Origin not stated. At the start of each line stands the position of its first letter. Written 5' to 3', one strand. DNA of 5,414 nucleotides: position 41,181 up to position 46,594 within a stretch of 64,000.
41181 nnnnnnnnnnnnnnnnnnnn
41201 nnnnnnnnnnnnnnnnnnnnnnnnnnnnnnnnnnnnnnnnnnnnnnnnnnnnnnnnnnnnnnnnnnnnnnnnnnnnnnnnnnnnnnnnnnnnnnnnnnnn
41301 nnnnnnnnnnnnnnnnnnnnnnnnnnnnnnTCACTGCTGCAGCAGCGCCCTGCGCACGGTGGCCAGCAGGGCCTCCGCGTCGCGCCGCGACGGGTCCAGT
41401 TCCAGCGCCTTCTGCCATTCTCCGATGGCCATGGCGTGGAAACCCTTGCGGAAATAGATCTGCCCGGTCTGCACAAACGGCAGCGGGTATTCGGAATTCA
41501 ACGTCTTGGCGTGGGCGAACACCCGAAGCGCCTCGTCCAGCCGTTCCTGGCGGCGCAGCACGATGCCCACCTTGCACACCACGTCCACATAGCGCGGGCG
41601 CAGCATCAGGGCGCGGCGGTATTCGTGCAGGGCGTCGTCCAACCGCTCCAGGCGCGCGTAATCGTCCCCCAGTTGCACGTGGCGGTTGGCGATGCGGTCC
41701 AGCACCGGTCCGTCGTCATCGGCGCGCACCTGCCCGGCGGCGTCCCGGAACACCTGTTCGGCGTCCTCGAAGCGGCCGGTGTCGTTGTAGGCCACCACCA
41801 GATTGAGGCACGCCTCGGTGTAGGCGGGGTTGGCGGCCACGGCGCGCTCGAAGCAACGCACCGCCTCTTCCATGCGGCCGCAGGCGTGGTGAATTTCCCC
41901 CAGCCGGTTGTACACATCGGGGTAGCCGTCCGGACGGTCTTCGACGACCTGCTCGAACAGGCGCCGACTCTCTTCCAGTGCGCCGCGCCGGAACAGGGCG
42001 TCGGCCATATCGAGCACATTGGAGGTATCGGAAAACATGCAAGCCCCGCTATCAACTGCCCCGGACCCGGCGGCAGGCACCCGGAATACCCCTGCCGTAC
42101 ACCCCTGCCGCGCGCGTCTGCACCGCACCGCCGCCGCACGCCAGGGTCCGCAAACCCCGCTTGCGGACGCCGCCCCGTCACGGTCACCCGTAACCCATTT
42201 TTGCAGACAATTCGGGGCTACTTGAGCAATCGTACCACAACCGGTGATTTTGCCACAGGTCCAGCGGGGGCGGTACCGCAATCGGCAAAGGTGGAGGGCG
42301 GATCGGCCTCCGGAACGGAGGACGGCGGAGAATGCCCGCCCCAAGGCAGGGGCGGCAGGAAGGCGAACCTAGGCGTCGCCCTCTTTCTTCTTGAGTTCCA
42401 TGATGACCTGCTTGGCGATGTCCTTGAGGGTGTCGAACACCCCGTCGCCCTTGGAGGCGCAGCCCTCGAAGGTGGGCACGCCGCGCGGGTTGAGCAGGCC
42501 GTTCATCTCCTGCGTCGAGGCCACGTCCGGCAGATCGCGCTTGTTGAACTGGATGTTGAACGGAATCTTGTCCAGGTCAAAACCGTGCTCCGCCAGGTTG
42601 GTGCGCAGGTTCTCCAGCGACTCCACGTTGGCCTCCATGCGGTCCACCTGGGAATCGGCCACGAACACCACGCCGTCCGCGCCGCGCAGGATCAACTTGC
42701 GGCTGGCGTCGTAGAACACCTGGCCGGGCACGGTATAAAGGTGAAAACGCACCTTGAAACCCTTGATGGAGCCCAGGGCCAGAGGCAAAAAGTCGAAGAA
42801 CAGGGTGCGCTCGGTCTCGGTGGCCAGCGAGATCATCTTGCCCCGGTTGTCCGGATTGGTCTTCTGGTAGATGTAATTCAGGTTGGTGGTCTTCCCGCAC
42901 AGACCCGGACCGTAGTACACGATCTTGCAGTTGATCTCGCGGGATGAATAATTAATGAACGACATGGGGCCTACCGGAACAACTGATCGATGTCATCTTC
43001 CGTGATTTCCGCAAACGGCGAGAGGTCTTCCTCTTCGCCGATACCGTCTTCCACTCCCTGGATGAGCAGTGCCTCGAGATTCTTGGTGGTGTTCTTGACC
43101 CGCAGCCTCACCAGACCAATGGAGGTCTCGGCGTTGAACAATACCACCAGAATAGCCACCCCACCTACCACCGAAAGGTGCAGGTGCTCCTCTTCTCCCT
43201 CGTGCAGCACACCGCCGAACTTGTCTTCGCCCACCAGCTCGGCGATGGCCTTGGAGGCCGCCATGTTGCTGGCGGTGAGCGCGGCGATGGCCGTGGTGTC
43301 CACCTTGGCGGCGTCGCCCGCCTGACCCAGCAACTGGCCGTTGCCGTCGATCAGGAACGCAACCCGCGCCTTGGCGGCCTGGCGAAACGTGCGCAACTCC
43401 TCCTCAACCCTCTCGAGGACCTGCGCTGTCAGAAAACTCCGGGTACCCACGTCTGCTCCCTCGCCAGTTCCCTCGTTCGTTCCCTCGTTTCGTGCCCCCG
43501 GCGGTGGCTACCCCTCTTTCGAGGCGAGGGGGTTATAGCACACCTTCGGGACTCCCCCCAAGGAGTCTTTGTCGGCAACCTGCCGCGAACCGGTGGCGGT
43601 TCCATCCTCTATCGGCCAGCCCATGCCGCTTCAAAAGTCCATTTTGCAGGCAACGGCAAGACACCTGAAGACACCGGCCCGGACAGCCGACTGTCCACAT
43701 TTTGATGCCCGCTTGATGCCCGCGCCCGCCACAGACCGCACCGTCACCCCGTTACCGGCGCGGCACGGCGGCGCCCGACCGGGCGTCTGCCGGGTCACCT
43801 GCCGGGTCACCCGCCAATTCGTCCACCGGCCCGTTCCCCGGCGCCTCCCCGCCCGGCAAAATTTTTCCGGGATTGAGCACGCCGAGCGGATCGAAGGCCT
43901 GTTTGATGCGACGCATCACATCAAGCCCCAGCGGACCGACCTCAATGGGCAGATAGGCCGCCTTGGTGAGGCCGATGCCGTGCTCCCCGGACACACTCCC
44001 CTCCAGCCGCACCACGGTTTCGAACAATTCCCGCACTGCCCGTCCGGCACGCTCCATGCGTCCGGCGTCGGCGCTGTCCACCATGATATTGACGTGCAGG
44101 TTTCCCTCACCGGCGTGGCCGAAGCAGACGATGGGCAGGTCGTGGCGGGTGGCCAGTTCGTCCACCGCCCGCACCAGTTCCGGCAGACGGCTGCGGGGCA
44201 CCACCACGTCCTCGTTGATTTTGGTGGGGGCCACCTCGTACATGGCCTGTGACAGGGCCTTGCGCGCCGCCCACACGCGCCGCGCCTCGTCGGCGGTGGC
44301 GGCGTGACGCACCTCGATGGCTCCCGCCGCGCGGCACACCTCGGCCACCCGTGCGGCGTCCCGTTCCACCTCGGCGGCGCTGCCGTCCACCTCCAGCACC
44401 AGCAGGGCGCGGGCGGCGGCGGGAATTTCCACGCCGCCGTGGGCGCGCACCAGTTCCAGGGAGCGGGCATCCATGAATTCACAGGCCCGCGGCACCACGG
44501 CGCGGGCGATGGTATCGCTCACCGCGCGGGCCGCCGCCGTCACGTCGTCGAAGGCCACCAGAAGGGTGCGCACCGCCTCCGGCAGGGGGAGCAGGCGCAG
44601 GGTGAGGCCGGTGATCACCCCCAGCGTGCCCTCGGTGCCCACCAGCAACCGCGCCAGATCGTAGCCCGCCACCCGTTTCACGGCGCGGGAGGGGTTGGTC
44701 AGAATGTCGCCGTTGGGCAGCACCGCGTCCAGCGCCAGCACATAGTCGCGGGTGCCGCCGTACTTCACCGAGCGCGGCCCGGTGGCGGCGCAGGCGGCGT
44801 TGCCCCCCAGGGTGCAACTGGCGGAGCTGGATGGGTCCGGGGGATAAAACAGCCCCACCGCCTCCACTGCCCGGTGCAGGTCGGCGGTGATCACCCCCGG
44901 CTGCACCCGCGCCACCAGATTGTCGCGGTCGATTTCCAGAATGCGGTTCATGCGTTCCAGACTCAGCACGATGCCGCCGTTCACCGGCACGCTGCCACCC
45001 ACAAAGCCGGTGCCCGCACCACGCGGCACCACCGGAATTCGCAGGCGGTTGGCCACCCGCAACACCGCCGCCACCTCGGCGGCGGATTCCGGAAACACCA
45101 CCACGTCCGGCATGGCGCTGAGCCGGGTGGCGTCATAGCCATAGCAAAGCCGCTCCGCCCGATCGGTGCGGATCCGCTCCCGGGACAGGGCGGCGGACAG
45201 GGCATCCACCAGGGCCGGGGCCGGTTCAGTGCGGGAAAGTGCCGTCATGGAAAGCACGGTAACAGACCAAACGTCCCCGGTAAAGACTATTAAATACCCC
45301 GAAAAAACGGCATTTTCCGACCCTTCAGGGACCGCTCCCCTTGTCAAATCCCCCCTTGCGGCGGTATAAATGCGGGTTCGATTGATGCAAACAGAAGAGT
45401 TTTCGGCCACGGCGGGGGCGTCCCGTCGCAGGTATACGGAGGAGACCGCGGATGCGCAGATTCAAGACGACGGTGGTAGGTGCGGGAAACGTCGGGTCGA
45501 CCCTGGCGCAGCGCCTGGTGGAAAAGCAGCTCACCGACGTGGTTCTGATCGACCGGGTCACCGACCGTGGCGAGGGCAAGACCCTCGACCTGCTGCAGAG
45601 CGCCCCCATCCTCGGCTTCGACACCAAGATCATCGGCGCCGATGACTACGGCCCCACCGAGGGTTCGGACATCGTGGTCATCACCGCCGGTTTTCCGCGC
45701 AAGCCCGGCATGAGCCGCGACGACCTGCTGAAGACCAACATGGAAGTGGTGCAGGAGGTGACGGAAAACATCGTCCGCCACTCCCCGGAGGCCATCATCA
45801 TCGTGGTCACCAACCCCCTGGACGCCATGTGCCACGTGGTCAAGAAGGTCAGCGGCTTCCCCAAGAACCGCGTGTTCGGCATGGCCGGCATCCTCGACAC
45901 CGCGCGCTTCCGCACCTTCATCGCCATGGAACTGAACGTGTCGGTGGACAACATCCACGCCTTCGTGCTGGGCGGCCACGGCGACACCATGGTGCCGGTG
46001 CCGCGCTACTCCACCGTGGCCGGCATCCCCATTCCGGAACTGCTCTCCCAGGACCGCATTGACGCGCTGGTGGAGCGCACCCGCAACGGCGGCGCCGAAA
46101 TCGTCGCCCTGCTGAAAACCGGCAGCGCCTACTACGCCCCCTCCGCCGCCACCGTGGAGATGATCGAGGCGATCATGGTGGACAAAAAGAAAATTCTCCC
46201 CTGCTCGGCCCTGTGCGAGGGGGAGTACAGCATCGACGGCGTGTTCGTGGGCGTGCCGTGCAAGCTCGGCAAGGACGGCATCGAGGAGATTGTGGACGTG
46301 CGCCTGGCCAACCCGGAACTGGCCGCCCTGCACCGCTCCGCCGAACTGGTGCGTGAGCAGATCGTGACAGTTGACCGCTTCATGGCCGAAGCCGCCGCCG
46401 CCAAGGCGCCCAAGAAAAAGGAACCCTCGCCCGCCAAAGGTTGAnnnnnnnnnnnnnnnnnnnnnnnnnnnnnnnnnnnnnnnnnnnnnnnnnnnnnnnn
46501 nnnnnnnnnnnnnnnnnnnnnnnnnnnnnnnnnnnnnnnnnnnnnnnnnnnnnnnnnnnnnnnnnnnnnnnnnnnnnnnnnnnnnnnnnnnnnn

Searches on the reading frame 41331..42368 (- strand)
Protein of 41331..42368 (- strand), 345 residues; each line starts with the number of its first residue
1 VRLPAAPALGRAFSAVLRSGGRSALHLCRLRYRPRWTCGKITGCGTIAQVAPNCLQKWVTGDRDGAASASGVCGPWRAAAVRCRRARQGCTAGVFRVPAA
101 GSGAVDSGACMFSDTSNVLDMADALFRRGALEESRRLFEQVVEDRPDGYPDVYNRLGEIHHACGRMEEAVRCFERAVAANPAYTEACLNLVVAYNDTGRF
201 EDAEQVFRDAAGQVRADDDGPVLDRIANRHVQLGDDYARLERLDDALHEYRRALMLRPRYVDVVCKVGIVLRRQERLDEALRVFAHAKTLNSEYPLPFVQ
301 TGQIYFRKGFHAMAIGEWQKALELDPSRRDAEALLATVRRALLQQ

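Call 52: search_protein_families(library=pfam, proteins=[window:41331-42368:-], max_evalue=0.00001)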
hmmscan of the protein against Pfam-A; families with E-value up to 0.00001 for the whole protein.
window:41331-42368:- (345 aa): 16 families
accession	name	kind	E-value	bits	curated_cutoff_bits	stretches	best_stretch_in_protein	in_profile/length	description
PF07719.23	TPR_2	-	6.7e-28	94.9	27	1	150-182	1-33/34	Tetratricopeptide repeat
PF13414.12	TPR_11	-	3e-22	78.5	26.8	0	234-271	1-38/42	TPR repeat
PF00515.34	TPR_1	-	3.4e-21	74.6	27.8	1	150-181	1-32/34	Tetratricopeptide repeat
PF13432.12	TPR_16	-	7.1e-20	71.5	32.7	1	164-218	11-62/65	Tetratricopeptide repeat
PF13181.12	TPR_8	-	8.4e-19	66.5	25.7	1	151-182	2-33/34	Tetratricopeptide repeat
PF13424.12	TPR_12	-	1.5e-18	67.2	30.1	1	115-179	2-74/77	Tetratricopeptide repeat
PF14559.12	TPR_19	-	2.6e-17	63.3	25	1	164-215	5-56/68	Tetratricopeptide repeat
PF13428.12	TPR_14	-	7.6e-17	60.6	23.5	0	150-191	1-42/44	Tetratricopeptide repeat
PF13374.12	TPR_10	-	6.1e-13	48.8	27.5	0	152-178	4-30/42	Tetratricopeptide repeat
PF25064.1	ARM_TT21_5th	-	9.5e-13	48.9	27.8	0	121-180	7-65/117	TT21 fifth ARM repeats domain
PF13176.12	TPR_7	-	1.4e-11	44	27.9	0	154-178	3-29/36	Tetratricopeptide repeat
PF13431.12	TPR_17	-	2.6e-09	37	24.4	0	137-170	1-33/34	Tetratricopeptide repeat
PF03704.23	BTAD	-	2e-08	35.2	22.1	1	116-212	26-124/146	Bacterial transcriptional activator domain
PF13429.12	TPR_15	-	2.6e-07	30.8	26.2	0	122-253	117-240/280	Tetratricopeptide repeat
PF20308.4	TPR-S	-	2.9e-06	28.2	27.6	0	166-260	2-92/102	Tetratricopeptide Repeats-Sensor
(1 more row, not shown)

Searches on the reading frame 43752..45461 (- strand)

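Call 51: search_protein_families(library=pfam, proteins=[window:43752-45461:-], max_evalue=0.00001)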
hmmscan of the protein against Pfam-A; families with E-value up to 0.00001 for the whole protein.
window:43752-45461:- (569 aa): 2 families
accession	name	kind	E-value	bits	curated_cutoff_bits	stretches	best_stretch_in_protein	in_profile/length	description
PF02913.24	FAD-oxidase_C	-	2.6e-74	250.5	21.2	1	293-534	1-248/248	FAD linked oxidases, C-terminal domain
PF01565.28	FAD_binding_4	-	1.4e-43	148.3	26.4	1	118-255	1-137/139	FAD binding domain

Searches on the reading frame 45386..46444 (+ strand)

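Call 51: search_protein_families(library=pfam, proteins=[window:45386-46444:+], max_evalue=0.00001)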
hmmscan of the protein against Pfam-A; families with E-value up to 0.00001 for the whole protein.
window:45386-46444:+ (352 aa): 2 families
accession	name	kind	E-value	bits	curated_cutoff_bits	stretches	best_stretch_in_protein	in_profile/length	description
PF00056.29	Ldh_1_N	-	3.1e-41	141.2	27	1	27-165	2-141/141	lactate/malate dehydrogenase, NAD binding domain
PF02866.23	Ldh_1_C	-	1.5e-30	106.9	22.6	1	170-330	3-171/174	lactate/malate dehydrogenase, alpha/beta C-terminal domain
